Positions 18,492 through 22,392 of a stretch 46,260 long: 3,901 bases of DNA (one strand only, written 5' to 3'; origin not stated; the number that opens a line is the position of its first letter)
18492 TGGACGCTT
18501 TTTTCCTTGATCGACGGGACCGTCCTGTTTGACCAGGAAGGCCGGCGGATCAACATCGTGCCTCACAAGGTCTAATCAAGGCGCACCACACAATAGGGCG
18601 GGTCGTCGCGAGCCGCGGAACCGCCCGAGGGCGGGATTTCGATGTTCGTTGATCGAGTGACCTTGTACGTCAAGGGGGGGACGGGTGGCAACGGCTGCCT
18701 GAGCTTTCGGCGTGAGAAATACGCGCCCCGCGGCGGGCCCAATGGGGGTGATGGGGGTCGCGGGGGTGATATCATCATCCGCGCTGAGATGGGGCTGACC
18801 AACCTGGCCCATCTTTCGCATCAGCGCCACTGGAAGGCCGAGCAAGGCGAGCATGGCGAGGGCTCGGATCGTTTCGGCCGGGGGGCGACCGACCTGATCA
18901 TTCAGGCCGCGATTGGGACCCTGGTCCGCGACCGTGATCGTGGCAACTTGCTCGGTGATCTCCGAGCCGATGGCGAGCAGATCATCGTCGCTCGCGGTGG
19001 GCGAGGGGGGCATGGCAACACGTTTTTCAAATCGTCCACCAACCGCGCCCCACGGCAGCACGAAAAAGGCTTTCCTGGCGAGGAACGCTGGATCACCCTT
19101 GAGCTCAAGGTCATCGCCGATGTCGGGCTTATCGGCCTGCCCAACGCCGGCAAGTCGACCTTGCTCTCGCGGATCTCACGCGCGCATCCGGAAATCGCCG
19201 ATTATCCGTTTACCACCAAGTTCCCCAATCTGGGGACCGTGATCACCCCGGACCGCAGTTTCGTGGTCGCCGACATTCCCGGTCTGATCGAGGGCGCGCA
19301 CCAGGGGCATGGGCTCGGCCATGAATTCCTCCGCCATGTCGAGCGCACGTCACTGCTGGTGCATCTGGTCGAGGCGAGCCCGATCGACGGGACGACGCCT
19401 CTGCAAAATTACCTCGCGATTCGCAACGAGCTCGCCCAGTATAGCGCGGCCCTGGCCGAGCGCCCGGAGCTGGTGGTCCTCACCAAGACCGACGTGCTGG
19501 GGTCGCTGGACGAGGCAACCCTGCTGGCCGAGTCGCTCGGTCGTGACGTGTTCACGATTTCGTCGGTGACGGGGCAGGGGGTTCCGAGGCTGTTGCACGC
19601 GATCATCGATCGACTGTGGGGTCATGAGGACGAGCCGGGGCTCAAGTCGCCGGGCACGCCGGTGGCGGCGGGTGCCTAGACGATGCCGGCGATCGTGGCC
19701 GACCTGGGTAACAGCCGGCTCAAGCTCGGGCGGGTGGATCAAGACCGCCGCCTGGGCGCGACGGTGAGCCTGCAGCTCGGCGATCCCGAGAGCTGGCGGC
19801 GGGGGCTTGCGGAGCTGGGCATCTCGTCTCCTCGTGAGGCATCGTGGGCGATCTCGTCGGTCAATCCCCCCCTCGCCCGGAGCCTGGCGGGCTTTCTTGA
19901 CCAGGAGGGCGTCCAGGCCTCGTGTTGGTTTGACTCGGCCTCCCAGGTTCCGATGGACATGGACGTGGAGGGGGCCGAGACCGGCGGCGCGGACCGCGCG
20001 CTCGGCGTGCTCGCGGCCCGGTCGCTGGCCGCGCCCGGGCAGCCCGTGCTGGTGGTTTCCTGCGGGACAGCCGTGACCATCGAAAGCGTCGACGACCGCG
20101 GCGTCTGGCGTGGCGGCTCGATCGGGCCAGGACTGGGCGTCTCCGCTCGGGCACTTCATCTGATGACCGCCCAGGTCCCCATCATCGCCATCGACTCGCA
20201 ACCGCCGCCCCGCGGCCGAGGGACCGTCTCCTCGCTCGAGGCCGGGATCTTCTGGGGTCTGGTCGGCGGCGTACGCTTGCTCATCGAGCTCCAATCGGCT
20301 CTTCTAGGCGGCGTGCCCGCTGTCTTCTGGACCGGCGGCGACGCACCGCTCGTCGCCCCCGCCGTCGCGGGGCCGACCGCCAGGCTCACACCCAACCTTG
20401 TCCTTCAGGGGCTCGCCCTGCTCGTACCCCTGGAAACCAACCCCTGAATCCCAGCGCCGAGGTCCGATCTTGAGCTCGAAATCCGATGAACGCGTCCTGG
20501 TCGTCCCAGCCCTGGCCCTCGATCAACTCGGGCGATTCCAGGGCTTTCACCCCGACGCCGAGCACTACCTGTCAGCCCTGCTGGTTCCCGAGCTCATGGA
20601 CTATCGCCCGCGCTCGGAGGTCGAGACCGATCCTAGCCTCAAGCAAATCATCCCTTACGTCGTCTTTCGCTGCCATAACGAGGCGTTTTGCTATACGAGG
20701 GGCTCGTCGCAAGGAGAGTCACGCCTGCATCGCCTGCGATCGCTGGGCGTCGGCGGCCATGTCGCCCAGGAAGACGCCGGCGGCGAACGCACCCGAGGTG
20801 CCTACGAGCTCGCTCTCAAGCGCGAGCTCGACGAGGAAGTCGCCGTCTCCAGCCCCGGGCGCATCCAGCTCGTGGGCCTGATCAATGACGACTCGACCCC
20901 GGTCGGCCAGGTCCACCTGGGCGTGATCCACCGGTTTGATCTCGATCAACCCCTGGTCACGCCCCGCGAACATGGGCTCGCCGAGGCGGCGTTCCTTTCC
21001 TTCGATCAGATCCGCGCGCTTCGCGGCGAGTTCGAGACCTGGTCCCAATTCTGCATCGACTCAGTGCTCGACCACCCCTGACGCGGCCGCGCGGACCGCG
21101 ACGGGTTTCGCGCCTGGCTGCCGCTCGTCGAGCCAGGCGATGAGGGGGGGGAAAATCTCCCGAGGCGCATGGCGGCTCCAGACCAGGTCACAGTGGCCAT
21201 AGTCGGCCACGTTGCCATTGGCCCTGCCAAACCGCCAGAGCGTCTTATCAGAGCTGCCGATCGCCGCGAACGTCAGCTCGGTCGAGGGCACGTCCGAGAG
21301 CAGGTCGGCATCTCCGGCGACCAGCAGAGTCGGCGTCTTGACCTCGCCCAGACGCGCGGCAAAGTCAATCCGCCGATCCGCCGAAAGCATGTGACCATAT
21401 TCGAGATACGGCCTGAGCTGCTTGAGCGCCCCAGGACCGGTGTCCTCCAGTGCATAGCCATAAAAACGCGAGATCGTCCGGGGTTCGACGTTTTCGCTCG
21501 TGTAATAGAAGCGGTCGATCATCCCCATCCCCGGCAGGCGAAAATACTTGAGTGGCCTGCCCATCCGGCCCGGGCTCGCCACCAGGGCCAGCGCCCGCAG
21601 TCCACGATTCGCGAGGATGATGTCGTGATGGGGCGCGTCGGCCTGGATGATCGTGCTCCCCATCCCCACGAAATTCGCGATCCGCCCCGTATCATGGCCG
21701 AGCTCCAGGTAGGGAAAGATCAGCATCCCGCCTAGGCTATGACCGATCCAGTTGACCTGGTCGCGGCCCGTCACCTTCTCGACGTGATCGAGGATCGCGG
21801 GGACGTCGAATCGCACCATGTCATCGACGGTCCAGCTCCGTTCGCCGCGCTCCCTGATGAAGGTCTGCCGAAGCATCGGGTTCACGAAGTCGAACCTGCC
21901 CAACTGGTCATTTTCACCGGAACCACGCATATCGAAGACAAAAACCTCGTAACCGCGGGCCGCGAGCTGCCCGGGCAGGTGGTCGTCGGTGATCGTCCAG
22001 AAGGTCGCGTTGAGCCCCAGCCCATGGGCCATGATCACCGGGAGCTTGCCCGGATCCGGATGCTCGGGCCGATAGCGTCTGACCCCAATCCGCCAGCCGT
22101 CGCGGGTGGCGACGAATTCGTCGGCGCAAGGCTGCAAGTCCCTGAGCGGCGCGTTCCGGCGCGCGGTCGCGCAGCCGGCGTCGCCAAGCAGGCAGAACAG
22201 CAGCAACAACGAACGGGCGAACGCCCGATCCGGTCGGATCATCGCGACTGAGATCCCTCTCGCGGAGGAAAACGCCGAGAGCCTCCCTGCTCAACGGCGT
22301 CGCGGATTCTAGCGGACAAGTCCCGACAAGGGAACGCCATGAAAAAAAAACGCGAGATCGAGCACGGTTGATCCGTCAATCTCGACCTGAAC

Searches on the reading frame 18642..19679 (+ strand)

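Call 59: search_protein_families(library=pfam, proteins=[window:18642-19679:+], max_evalue=0.0001)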
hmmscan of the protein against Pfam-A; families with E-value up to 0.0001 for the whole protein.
window:18642-19679:+ (345 aa): 3 families
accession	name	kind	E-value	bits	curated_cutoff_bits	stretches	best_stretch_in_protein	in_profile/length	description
PF01018.28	GTP1_OBG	-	4.1e-57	192.6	27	1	3-157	1-155/155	GTP1/OBG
PF01926.29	MMR_HSR1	-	3.2e-24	85.6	21.9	1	160-282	1-113/113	50S ribosome-binding GTPase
PF02421.24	FeoB_N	-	2.9e-09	37.1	27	1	161-321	3-156/156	Ferrous iron transport protein B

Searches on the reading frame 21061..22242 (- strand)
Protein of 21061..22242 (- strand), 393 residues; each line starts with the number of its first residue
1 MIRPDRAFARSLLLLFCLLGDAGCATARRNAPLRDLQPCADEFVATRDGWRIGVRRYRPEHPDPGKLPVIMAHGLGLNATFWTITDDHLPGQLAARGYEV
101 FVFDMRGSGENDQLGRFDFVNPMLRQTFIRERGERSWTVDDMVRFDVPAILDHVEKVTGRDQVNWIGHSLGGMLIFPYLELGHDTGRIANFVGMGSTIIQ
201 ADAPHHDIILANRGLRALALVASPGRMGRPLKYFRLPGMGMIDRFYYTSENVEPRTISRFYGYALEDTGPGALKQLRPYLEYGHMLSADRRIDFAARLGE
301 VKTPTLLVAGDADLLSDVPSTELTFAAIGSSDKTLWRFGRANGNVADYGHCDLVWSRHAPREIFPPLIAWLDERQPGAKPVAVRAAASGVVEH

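Call 59: search_protein_families(library=pfam, proteins=[window:21061-22242:-], max_evalue=0.0001)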
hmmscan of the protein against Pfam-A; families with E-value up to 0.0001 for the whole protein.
window:21061-22242:- (393 aa): 3 families
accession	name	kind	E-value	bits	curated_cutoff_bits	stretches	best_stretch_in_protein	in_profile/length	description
PF00561.26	Abhydrolase_1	-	1.5e-18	67.8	25.8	1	68-318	2-215/245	alpha/beta hydrolase fold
PF12146.15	Hydrolase_4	-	7.4e-15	55.3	27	1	69-195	7-108/239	Serine aminopeptidase, S33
PF12697.13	Abhydrolase_6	-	7.9e-12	46.7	26.3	1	69-317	1-178/217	Alpha/beta hydrolase family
